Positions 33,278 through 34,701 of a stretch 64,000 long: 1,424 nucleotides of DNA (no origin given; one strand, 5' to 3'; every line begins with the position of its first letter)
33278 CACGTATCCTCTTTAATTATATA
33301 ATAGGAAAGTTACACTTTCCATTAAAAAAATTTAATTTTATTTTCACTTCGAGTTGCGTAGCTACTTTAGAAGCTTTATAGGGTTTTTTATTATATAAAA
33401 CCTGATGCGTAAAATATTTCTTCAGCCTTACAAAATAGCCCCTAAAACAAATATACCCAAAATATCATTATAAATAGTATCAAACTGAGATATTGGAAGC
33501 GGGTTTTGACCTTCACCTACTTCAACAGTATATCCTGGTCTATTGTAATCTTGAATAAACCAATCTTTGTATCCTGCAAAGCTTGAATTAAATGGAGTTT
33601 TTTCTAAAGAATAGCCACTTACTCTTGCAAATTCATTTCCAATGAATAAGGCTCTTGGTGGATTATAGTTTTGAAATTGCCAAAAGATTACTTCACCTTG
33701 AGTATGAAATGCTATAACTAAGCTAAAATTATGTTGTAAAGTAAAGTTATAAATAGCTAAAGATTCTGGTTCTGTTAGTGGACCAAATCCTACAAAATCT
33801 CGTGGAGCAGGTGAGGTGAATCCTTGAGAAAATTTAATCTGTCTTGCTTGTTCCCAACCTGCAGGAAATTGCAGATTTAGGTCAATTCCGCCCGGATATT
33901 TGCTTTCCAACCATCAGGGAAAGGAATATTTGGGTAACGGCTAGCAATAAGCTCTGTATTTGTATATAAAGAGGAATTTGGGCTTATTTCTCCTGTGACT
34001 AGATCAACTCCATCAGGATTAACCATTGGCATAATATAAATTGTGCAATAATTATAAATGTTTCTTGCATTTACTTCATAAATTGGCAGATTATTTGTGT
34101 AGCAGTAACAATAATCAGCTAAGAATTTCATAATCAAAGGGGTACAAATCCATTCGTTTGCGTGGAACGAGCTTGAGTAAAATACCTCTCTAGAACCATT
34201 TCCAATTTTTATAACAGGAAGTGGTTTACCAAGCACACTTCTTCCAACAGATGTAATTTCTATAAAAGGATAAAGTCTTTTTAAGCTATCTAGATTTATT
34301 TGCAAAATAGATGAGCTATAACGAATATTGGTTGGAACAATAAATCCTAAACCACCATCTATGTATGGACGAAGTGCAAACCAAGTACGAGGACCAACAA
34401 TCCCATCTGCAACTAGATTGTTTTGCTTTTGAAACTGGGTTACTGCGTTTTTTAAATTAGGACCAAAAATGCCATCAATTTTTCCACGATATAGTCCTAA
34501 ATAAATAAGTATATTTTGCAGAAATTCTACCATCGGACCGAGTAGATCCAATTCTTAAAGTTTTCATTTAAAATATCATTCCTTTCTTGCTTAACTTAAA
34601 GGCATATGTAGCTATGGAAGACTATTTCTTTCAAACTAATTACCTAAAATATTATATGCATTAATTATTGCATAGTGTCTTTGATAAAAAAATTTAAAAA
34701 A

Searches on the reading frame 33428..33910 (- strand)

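Call 87: search_protein_families(library=pfam, proteins=[window:33428-33910:-], max_evalue=0.0001)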
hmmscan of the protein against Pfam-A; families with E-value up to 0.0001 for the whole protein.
window:33428-33910:- (160 aa): 1 family
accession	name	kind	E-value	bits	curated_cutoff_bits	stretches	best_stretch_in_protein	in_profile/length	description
PF00246.29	Peptidase_M14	-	1.1e-09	38.8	21.6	1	7-145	125-278/286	Zinc carboxypeptidase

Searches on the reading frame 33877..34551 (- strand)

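Call 87: search_protein_families(library=pfam, proteins=[window:33877-34551:-], max_evalue=0.0001)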
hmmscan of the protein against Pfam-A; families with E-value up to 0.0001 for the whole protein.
window:33877-34551:- (224 aa): 2 families
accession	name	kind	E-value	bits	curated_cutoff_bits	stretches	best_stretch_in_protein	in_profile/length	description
PF01471.23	PG_binding_1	-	6.2e-18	65.2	23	1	5-60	2-57/57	Putative peptidoglycan binding domain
PF00246.29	Peptidase_M14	-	6.7e-18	65.7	21.6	1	87-186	5-107/286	Zinc carboxypeptidase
